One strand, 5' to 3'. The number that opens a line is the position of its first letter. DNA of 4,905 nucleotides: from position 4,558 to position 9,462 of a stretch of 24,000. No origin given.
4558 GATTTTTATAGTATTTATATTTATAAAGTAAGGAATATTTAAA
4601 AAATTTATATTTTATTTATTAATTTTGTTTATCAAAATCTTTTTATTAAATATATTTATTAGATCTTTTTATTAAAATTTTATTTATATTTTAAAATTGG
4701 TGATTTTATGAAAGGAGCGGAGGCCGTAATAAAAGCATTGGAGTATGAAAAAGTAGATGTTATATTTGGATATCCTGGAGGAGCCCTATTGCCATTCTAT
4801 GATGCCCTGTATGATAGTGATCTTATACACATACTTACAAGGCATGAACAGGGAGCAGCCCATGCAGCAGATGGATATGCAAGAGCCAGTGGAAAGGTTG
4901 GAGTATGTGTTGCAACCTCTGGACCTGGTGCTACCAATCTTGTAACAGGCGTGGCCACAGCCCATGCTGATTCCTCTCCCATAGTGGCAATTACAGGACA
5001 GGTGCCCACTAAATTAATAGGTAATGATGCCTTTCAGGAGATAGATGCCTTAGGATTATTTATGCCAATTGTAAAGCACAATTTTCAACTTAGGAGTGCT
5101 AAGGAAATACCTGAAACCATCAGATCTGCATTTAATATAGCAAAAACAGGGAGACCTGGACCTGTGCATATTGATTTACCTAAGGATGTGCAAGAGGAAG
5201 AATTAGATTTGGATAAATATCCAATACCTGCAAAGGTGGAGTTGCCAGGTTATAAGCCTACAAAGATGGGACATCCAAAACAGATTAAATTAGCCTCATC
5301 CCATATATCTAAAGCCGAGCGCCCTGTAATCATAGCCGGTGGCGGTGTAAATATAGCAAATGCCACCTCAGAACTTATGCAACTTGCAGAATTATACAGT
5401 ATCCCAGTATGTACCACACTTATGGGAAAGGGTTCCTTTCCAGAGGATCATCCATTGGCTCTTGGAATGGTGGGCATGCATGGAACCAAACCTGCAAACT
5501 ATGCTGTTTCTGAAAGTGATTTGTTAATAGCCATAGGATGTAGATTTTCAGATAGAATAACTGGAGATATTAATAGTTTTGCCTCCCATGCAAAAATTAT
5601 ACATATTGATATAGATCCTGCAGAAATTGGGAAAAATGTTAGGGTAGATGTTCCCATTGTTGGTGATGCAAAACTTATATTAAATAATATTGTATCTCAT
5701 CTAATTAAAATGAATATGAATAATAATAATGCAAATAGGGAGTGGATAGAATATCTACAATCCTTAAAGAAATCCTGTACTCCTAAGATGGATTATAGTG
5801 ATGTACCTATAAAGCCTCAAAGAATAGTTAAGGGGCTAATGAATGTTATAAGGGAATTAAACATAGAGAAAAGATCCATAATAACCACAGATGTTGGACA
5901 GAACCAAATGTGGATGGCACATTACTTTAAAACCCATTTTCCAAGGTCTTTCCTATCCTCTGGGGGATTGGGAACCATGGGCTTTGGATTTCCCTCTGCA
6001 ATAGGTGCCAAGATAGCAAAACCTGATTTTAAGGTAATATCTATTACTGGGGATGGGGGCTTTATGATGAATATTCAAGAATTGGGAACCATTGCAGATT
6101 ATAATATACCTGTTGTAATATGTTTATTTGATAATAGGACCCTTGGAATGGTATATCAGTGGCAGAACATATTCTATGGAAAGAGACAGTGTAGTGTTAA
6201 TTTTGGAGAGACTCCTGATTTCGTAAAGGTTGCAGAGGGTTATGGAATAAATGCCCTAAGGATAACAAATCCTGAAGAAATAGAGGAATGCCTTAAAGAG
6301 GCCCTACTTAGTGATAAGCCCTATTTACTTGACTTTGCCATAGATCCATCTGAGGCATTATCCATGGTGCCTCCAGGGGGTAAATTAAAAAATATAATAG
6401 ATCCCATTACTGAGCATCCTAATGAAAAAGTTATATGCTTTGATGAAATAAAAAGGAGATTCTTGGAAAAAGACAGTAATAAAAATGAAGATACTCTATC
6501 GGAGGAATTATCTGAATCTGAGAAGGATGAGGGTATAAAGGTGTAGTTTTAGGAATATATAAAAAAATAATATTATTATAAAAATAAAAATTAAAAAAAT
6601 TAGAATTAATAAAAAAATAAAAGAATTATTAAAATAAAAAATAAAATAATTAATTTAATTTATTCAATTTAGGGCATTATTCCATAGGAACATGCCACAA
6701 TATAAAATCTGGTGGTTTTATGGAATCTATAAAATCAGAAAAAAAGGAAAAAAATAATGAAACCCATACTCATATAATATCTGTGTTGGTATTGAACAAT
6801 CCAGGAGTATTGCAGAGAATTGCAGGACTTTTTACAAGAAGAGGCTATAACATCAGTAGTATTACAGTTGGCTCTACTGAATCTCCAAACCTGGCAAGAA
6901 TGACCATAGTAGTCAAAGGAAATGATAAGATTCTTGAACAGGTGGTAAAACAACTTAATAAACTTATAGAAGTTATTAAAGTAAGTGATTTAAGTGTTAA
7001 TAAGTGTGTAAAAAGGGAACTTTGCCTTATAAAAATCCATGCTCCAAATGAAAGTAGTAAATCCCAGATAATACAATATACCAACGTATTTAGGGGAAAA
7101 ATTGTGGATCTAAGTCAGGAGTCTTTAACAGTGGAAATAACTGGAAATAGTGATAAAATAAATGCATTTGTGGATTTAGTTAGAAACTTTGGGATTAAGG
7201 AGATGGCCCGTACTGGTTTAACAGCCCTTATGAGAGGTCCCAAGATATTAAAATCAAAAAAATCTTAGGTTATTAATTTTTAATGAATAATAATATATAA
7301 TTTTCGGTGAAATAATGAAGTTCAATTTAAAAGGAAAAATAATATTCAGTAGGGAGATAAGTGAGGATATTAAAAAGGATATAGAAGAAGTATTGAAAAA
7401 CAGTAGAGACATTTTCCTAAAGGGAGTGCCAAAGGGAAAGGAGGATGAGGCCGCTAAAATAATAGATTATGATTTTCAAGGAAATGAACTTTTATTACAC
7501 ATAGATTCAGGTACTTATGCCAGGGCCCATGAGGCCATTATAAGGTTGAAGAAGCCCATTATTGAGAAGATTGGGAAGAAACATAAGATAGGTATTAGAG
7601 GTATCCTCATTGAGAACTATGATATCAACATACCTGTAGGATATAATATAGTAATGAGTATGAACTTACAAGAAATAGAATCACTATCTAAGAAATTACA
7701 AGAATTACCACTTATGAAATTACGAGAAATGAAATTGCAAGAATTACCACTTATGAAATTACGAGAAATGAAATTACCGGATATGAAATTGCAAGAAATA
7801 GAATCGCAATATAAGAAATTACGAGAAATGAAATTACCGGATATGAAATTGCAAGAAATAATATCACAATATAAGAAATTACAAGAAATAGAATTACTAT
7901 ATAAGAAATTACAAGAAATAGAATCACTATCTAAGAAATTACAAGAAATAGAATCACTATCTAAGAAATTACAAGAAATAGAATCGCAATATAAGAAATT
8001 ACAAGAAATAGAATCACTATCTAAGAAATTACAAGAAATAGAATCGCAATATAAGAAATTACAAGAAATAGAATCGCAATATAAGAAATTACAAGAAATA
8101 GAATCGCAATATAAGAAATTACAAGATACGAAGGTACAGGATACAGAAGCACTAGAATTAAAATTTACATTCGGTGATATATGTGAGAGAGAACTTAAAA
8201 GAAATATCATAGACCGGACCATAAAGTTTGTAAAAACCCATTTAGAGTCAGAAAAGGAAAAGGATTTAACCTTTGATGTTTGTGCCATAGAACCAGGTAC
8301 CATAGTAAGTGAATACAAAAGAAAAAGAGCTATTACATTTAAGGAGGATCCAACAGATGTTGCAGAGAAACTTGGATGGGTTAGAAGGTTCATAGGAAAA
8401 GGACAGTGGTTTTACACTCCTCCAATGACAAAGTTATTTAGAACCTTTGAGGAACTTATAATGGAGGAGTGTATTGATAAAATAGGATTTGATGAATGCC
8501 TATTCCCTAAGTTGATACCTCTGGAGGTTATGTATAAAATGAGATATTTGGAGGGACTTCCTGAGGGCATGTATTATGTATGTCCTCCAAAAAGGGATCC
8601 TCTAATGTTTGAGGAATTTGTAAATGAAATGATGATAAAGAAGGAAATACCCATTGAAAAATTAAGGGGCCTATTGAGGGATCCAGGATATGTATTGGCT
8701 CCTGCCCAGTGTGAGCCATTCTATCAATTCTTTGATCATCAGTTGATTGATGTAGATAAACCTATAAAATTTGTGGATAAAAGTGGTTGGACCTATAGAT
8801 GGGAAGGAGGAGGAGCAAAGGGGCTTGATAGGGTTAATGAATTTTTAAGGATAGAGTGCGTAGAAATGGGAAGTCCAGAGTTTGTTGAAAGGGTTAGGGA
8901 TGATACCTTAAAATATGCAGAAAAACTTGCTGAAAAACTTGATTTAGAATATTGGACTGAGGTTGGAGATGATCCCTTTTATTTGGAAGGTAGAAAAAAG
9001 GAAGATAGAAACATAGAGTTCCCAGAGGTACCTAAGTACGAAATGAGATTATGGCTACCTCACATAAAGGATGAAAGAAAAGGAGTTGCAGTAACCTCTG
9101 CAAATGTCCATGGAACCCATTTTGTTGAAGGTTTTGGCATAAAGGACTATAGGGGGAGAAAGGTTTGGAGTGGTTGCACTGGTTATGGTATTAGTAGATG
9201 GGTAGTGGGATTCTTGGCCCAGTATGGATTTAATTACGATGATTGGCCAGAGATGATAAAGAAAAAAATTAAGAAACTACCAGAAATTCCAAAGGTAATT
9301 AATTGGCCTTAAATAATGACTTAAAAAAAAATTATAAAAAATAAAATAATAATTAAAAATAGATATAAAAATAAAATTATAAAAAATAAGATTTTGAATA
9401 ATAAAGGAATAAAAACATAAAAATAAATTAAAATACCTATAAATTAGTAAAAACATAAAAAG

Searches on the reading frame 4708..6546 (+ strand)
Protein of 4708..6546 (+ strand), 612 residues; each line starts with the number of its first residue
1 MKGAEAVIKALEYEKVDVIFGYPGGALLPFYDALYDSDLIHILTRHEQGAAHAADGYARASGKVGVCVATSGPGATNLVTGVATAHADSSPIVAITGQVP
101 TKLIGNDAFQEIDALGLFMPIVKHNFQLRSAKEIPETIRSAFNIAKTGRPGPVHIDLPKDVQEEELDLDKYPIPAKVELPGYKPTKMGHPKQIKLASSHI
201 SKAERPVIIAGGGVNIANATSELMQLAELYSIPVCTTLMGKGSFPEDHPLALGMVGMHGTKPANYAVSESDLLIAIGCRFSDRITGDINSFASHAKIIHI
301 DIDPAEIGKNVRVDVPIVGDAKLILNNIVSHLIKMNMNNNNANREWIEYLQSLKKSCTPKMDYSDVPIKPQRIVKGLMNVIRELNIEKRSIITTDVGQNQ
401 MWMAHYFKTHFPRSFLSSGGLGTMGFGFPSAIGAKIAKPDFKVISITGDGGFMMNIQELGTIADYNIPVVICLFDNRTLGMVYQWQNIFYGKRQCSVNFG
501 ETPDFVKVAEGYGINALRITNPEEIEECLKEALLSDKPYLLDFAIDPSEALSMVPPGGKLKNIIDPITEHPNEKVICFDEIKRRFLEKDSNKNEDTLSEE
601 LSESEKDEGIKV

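Call 7: search_protein_families(library=pfam, proteins=[window:4708-6546:+])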
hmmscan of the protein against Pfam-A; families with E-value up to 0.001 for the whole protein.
window:4708-6546:+ (612 aa): 3 families
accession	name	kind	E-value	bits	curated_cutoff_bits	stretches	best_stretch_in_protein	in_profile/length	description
PF02775.26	TPP_enzyme_C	-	4.7e-55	186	21.9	1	395-543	1-151/151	Thiamine pyrophosphate enzyme, C-terminal TPP binding domain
PF00205.28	TPP_enzyme_M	-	5e-54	182.1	30.4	1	196-327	4-136/137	Thiamine pyrophosphate enzyme, central domain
PF02776.23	TPP_enzyme_N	-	2.8e-42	143.7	26.8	1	1-116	1-118/119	Thiamine pyrophosphate enzyme, N-terminal TPP binding domain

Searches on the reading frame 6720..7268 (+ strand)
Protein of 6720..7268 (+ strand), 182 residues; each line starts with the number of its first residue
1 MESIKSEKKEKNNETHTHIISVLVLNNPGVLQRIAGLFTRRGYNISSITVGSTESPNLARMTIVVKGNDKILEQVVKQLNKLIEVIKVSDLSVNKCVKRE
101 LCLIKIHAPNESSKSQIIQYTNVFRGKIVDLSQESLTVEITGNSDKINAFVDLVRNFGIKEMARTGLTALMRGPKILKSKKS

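Call 7: search_protein_families(library=pfam, proteins=[window:6720-7268:+])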
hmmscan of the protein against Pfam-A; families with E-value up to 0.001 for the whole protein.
window:6720-7268:+ (182 aa): 5 families
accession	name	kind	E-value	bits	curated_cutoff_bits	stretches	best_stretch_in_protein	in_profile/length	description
PF10369.15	ALS_ss_C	-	5.5e-29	100.5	23.2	1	99-173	1-74/74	Small subunit of acetolactate synthase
PF22629.2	ACT_AHAS_ss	-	3.7e-27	94.7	27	1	20-87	1-67/67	AHAS small subunit-like ACT domain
PF13710.12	ACT_5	-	1.7e-19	69.8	27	1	26-88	1-62/62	ACT domain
PF01842.31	ACT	-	2.1e-15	56.6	27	1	18-83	1-65/66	ACT domain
PF13291.12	ACT_4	-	2e-05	25.6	27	1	14-88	3-78/80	ACT domain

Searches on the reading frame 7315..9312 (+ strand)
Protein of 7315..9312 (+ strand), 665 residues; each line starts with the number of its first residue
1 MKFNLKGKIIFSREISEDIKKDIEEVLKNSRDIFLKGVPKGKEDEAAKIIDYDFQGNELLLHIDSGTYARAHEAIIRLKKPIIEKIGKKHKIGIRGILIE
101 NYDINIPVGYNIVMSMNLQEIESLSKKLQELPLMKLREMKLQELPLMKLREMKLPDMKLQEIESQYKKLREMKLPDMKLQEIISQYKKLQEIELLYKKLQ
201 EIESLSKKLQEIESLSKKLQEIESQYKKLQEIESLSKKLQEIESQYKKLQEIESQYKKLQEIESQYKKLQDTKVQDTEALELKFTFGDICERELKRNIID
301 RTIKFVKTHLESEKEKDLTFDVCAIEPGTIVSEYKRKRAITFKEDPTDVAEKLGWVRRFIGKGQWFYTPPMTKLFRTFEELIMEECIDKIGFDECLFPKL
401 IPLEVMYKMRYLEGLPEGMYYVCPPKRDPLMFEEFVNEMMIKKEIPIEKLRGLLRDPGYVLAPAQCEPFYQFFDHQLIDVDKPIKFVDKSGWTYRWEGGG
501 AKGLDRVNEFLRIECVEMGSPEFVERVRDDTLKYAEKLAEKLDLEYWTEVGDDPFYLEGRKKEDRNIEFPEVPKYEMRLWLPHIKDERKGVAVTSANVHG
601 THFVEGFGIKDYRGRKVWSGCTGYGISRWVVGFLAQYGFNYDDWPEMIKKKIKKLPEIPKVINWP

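Call 7: search_protein_families(library=pfam, proteins=[window:7315-9312:+])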
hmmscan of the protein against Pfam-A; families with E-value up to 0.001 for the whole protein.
window:7315-9312:+ (665 aa): 3 families
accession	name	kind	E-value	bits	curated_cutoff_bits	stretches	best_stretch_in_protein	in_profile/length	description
PF18490.6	tRNA_bind_4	-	1.5e-44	152.2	25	1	1-133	1-133/162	tRNA-binding domain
PF00587.30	tRNA-synt_2b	-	5.8e-08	33.4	29.3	1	459-635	11-177/179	tRNA synthetase class II core domain (G, H, P, S and T)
PF09006.16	Surfac_D-trimer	-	0.00081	19.7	22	0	233-258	2-27/46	Lung surfactant protein D coiled-coil trimerisation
